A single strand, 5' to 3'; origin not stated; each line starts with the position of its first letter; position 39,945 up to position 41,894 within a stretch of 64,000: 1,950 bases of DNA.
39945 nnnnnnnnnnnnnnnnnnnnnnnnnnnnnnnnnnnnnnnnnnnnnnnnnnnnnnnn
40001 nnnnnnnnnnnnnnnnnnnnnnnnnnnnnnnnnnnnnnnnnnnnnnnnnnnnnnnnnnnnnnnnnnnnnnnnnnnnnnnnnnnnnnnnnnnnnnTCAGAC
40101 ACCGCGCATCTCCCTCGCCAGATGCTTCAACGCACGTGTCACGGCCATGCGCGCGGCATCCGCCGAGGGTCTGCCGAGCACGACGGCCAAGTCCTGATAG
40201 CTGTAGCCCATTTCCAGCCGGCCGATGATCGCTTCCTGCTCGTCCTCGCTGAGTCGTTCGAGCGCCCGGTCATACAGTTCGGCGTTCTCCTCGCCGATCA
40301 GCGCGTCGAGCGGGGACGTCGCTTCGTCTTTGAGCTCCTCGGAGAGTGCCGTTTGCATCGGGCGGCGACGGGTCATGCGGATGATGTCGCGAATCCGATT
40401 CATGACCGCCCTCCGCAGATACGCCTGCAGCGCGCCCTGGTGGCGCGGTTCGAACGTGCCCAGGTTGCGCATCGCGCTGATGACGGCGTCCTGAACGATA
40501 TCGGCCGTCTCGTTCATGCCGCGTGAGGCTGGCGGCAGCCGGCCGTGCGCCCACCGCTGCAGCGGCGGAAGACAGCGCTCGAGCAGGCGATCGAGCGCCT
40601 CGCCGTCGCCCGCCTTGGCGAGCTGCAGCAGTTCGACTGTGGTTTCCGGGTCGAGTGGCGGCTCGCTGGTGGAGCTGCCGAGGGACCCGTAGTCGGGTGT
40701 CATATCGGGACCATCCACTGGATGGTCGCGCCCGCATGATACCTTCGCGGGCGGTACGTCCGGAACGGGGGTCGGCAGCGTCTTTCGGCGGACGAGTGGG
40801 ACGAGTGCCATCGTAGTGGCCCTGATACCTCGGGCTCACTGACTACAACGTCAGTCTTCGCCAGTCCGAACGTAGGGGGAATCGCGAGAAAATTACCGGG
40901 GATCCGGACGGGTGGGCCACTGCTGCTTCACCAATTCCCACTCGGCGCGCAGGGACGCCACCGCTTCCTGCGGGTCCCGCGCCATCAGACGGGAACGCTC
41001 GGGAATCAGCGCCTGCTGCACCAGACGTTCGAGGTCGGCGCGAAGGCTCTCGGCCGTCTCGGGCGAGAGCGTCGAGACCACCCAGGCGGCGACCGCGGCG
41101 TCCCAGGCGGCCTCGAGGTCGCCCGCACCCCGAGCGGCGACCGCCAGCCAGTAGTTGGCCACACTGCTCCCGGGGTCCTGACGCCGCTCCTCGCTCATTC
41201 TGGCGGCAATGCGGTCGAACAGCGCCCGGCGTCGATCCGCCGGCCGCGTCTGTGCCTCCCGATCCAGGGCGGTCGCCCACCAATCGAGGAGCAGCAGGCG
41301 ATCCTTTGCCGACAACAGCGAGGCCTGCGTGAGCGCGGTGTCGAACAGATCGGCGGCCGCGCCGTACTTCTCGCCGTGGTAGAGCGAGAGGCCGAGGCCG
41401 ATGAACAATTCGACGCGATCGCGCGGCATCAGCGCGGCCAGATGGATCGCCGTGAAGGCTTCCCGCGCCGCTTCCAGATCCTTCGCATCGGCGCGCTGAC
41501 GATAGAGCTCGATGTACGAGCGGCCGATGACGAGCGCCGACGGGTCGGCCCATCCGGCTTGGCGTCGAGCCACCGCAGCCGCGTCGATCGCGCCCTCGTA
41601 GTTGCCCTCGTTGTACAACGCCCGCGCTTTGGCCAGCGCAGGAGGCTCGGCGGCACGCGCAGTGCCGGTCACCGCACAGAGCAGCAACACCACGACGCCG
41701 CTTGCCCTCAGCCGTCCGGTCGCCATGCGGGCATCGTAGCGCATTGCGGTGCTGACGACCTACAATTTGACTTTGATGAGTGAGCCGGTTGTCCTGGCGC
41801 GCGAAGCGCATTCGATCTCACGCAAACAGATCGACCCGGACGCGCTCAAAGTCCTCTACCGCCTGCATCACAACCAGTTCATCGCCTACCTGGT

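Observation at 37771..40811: ECF sigma / sigma4-chimera / polytopic Ser-Thr kinase: a translationally coupled three-gene module with no anti-sigma factor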

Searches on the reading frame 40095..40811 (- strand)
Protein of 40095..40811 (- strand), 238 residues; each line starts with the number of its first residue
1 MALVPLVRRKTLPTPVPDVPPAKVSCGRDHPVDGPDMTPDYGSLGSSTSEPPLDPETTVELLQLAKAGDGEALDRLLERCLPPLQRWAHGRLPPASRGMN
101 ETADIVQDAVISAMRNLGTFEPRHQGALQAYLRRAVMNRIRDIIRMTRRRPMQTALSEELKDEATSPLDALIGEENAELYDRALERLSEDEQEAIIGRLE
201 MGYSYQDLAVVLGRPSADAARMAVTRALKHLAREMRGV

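Call 3: search_protein_families(library=pfam, proteins=[window:40095-40811:-], max_evalue=0.1)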
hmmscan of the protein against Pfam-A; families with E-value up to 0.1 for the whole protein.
window:40095-40811:- (238 aa): 4 families
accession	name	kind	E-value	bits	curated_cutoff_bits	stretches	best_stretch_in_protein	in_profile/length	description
PF04542.20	Sigma70_r2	-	3e-08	33.8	24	1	76-150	1-71/71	Sigma-70 region 2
PF08281.18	Sigma70_r4_2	-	5.6e-07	29.5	25.7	1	179-231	3-54/54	Sigma-70, region 4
PF07638.17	Sigma70_ECF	-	0.0015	18.9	21.1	1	59-216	5-165/185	ECF sigma factor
PF04545.22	Sigma70_r4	-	0.0027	17.6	24.1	1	183-231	1-48/50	Sigma-70, region 4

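Call 4: search_protein_families(library=ncbifam, proteins=[window:40095-40811:-], max_evalue=0.1)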
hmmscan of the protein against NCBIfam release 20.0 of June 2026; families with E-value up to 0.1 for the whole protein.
window:40095-40811:- (238 aa): 69 families (the best 25 are shown)
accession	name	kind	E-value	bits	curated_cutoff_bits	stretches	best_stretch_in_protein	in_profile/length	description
TIGR02984.1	Sig-70_plancto1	subfamily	1e-22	80.6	183.75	1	65-232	1-185/189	RNA polymerase sigma-70 factor, Planctomycetaceae-specific subfamily 1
TIGR02937.1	sigma70-ECF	superfamily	5e-21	75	42.9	1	71-234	1-164/165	sigma-70 family RNA polymerase sigma factor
NF007230.0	PRK09648.1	subfamily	1.1e-18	67.7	209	1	60-235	15-189/195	RNA polymerase sigma factor ShbA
NF007225.0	PRK09643.1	equivalog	1.1e-17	64.4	190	1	54-236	10-183/204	RNA polymerase sigma factor SigM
NF004113.0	PRK05602.1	equivalog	7.2e-13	48.6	208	1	57-213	31-180/211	RNA polymerase sigma factor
TIGR02985.1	Sig70_bacteroi1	subfamily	2.6e-12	47.2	126.4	1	101-234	27-161/162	RNA polymerase sigma-70 factor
TIGR02952.1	Sig70_famx2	equivalog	3.3e-12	46.6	206.45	1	62-235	2-170/170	ECF subfamily RNA polymerase sigma factor, BldN family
NF007216.0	PRK09638.1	equivalog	4.8e-11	42.7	194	1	59-236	6-175/180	RNA polymerase sigma factor SigY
TIGR02983.1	SigE-fam_strep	subfamily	8.6e-11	42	141.55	1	99-236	30-159/162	SigE family RNA polymerase sigma factor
NF009165.0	PRK12512.1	equivalog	2.6e-10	40.2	198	1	59-236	10-180/184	RNA polymerase sigma factor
TIGR02939.1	RpoE_Sigma70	equivalog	2.3e-09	37.5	236.15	1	59-236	8-187/190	RNA polymerase sigma factor RpoE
TIGR02989.1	Sig-70_gvs1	subfamily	3.3e-09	36.9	124.55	1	98-232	24-155/158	RNA polymerase sigma-70 factor, Rhodopirellula/Verrucomicrobium family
NF009191.0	PRK12539.1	subfamily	5.6e-09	35.8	171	1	60-233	10-177/185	sigma-70 family RNA polymerase sigma factor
NF008888.0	PRK11922.1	equivalog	1.3e-08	34.8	204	1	52-231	11-192/231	RNA polymerase sigma factor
NF007214.0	PRK09636.1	subfamily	1.7e-08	34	271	1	100-234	29-162/293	RNA polymerase sigma factor SigJ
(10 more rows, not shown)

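Call 61: find_homologous_proteins(query=window:40095-40703:-, max_evalue=1e-10)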
Query window:40095-40703:- (202 aa): 3492 proteins with E <= 1e-10 among 5892 candidates; the best 120 are listed.
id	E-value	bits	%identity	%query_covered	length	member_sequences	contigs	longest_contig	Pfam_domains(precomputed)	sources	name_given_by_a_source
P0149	3.4e-124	430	100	100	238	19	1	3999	PF04542.21,PF08281.19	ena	-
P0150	1.5e-119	415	96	100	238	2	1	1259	PF04542.21,PF08281.19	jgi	jgi:RNA polymerase sigma-70 factor, ECF subfamily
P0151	1.7e-106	372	86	100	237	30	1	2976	PF04542.21,PF08281.19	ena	-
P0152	5.8e-106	370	85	100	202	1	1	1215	PF07638.18,PF04542.21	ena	-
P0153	6.8e-106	370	86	100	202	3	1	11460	PF04542.21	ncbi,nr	ncbi:MAG TPA: sigma-70 family RNA polymerase sigma factor [Vicinamibacterales bacterium]|nr:sigma-70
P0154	2.3e-105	369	85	100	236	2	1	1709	PF04542.21,PF08281.19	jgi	-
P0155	1.4e-104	366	85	100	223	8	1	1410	PF04542.21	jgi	jgi:RNA polymerase sigma-70 factor, ECF subfamily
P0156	3.1e-104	365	85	99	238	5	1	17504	PF04542.21,PF08281.19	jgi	jgi:RNA polymerase sigma factor (sigma-70 family)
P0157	8.8e-104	363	85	100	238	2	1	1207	PF04542.21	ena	-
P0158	1.2e-103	363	83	99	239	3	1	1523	PF04542.21,PF08281.19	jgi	jgi:RNA polymerase sigma factor (sigma-70 family)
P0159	4.0e-101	355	82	100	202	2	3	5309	PF07638.18,PF04542.21,PF08281.19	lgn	-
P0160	4.4e-82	293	71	100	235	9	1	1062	PF04542.21,PF08281.19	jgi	-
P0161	9.7e-82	292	71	100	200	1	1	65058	PF04542.21,PF08281.19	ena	-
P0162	3.3e-81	290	70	100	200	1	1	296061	PF04542.21,PF08281.19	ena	-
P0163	4.4e-81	289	71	100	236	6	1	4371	PF07638.18,PF04542.21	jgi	jgi:RNA polymerase sigma-70 factor, ECF subfamily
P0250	1.7e-73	265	69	94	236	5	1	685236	PF04542.21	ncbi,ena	-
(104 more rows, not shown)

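Call 62: find_encoding_contigs(protein=P0162, flank=5000, max_places=2)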
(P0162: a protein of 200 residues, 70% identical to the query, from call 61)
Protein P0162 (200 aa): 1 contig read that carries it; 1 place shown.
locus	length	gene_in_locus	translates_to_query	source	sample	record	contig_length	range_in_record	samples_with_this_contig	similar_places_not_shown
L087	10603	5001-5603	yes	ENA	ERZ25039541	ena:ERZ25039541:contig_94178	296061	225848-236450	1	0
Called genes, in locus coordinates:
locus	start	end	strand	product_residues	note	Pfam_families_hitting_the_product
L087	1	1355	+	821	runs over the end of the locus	PF19425:Csd3_N2 (faint), PF01551:Peptidase_M23, PF06245:DUF1015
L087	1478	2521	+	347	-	PF00266:Aminotran_5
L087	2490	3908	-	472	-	PF01743:PolyA_pol, PF12626:PolyA_pol_arg_C (faint), PF12627:PolyA_pol_RNAbd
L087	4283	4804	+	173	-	-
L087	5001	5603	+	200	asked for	PF04542:Sigma70_r2, PF08281:Sigma70_r4_2 (weak)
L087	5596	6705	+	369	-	PF00069:Pkinase, PF03109:ABC1 (faint), PF07714:PK_Tyr_Ser-Thr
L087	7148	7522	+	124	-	-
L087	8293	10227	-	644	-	PF01612:DNA_pol_A_exo1, PF22619:DNA_polI_exo1, PF00476:DNA_pol_A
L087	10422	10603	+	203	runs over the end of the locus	-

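Call 63: find_encoding_contigs(protein=P0250, flank=5000, max_places=2)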
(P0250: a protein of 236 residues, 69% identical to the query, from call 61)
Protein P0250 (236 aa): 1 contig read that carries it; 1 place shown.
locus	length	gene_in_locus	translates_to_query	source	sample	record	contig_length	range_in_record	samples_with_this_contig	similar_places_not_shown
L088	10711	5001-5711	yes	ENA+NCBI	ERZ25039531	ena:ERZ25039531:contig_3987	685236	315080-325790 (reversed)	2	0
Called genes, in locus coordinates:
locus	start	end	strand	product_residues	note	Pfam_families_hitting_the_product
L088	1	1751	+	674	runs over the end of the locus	PF00662:Proton_antipo_N, PF00361:Proton_antipo_M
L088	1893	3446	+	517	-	PF01059:Oxidored_q5_N (weak), PF00361:Proton_antipo_M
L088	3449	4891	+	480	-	PF00361:Proton_antipo_M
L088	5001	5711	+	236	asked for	PF04542:Sigma70_r2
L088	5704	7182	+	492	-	PF00069:Pkinase, PF01636:APH (faint), PF07714:PK_Tyr_Ser-Thr, PF03109:ABC1 (weak)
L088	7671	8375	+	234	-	-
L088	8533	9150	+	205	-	-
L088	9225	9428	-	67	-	PF00313:CSD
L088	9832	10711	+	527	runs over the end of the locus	PF02142:MGS, PF01808:AICARFT_IMPCHas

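Call 64: find_encoding_contigs(protein=P0156, flank=5000, max_places=2)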
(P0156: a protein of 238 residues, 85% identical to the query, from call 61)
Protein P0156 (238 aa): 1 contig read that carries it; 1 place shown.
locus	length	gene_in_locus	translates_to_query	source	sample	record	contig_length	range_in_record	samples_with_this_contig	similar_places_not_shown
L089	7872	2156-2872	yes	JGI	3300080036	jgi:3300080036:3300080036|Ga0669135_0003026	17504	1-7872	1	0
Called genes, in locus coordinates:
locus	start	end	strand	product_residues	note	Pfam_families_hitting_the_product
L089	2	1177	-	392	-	?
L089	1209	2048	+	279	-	-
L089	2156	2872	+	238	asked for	PF04542:Sigma70_r2, PF08281:Sigma70_r4_2 (weak)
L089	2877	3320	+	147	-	-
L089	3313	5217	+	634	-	PF00069:Pkinase, PF01636:APH (faint), PF07714:PK_Tyr_Ser-Thr, PF03109:ABC1 (weak)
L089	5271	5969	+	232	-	-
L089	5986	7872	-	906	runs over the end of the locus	PF02739:5_3_exonuc_N, PF01367:5_3_exonuc, PF01612:DNA_pol_A_exo1, PF22619:DNA_polI_exo1, PF00476:DNA_pol_A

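Call 80: find_encoding_contigs(protein=P0159, flank=4000, max_places=3)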
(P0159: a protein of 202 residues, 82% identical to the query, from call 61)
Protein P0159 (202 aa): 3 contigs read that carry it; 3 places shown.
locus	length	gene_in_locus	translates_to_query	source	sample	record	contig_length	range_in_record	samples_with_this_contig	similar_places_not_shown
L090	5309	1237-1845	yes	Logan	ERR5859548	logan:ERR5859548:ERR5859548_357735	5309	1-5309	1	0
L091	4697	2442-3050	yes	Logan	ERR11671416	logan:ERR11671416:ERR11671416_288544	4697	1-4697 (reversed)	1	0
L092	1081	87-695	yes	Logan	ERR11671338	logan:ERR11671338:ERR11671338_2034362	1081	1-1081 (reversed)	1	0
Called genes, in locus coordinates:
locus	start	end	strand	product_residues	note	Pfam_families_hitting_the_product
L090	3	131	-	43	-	?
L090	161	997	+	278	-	-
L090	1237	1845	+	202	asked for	PF07638:Sigma70_ECF (weak), PF04542:Sigma70_r2, PF08281:Sigma70_r4_2 (weak)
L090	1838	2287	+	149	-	-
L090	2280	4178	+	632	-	PF03109:ABC1 (faint), PF00069:Pkinase, PF01636:APH (faint), PF07714:PK_Tyr_Ser-Thr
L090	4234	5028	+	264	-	-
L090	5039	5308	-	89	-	?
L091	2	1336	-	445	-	?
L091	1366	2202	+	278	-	-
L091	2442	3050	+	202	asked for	PF07638:Sigma70_ECF (weak), PF04542:Sigma70_r2, PF08281:Sigma70_r4_2 (weak)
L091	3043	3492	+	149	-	-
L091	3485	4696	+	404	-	?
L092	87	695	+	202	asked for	PF07638:Sigma70_ECF (weak), PF04542:Sigma70_r2, PF08281:Sigma70_r4_2 (weak)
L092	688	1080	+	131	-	?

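Call 81: find_encoding_contigs(protein=P0161, flank=4000, max_places=2)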
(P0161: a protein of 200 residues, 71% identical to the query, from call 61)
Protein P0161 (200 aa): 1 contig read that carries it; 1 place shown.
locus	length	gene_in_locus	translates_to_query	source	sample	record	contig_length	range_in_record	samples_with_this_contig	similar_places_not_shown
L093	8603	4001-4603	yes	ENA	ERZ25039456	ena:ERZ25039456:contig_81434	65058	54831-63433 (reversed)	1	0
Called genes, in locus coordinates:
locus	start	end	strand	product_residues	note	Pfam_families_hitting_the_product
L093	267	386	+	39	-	-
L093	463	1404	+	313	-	PF00266:Aminotran_5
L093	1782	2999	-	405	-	PF01743:PolyA_pol, PF12627:PolyA_pol_RNAbd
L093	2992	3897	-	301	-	-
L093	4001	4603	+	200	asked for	PF04542:Sigma70_r2, PF08281:Sigma70_r4_2 (weak)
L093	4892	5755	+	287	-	PF00069:Pkinase, PF01636:APH (faint), PF03109:ABC1 (faint), PF07714:PK_Tyr_Ser-Thr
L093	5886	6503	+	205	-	-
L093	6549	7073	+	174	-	-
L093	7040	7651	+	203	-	-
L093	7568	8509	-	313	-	PF00476:DNA_pol_A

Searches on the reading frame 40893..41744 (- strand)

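Call 3: search_protein_families(library=pfam, proteins=[window:40893-41744:-], max_evalue=0.1)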
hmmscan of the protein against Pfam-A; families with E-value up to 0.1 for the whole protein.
window:40893-41744:- (283 aa): 5 families
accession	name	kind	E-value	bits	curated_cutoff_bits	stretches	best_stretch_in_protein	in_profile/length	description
PF13432.12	TPR_16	-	0.0061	17.4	32.7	1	86-141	9-61/65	Tetratricopeptide repeat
PF12895.13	ANAPC3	-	0.0065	17.2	27.2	0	36-81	26-70/82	Anaphase-promoting complex, cyclosome, subunit 3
PF07719.23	TPR_2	-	0.0088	16.5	27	0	112-139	2-29/34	Tetratricopeptide repeat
PF21818.3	DUF6884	-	0.0094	16.5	30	1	121-189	20-88/135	Family of unknown function (DUF6884)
PF13431.12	TPR_17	-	0.033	14.9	24.4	0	189-214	8-33/34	Tetratricopeptide repeat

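Call 4: search_protein_families(library=ncbifam, proteins=[window:40893-41744:-], max_evalue=0.1)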
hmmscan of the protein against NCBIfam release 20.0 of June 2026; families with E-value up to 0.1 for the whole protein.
window:40893-41744:- (283 aa): 0 families
